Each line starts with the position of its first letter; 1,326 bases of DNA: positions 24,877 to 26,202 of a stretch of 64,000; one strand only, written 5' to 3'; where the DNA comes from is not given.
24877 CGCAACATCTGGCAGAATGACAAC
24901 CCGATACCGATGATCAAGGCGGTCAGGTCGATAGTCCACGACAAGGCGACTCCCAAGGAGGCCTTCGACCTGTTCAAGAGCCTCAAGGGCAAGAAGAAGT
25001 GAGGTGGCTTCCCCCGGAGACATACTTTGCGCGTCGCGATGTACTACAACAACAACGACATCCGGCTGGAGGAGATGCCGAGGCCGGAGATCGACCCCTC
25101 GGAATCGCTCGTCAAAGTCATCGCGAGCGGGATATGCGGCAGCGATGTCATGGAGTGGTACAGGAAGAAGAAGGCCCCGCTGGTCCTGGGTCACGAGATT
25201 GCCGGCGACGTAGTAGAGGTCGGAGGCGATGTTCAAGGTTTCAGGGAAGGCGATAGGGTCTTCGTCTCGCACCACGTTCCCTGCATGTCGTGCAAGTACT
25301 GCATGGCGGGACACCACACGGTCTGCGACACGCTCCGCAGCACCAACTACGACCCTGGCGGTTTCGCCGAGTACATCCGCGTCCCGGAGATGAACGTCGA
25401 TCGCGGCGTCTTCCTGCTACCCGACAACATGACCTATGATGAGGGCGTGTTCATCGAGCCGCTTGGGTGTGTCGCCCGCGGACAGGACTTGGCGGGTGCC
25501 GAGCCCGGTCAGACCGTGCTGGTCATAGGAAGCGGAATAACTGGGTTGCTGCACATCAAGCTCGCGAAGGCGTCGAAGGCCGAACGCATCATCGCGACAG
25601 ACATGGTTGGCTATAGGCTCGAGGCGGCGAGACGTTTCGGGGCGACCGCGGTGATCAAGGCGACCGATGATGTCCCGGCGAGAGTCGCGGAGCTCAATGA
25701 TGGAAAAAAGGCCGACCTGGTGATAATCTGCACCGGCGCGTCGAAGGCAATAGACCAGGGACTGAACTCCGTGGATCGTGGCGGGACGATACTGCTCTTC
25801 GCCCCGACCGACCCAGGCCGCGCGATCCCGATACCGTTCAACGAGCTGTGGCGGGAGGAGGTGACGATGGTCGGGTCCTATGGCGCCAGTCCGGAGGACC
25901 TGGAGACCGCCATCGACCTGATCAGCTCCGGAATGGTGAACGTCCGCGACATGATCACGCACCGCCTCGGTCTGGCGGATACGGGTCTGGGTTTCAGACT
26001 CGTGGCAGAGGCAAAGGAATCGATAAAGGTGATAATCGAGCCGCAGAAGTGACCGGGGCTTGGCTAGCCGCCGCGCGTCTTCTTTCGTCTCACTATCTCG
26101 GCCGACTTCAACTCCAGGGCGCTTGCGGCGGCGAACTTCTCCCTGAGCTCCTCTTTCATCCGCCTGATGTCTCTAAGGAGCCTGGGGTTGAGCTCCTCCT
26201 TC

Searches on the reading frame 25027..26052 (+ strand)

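Call 41: search_protein_families(library=pfam, proteins=[window:25027-26052:+])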
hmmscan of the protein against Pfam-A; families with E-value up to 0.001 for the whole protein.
window:25027-26052:+ (341 aa): 4 families
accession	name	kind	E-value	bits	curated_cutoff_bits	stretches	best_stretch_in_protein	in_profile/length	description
PF08240.17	ADH_N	-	5.9e-28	97.6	23.5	1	24-124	2-99/104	Alcohol dehydrogenase GroES-like domain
PF00107.32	ADH_zinc_N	-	2.7e-26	92.5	31.8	1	173-300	3-128/129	Zinc-binding dehydrogenase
PF16912.11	Glu_dehyd_C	-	3.8e-12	46.6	34.9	1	139-338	3-210/211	Glucose dehydrogenase C-terminus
PF13602.12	ADH_zinc_N_2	-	0.00012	23.4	27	1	205-331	2-128/134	Zinc-binding dehydrogenase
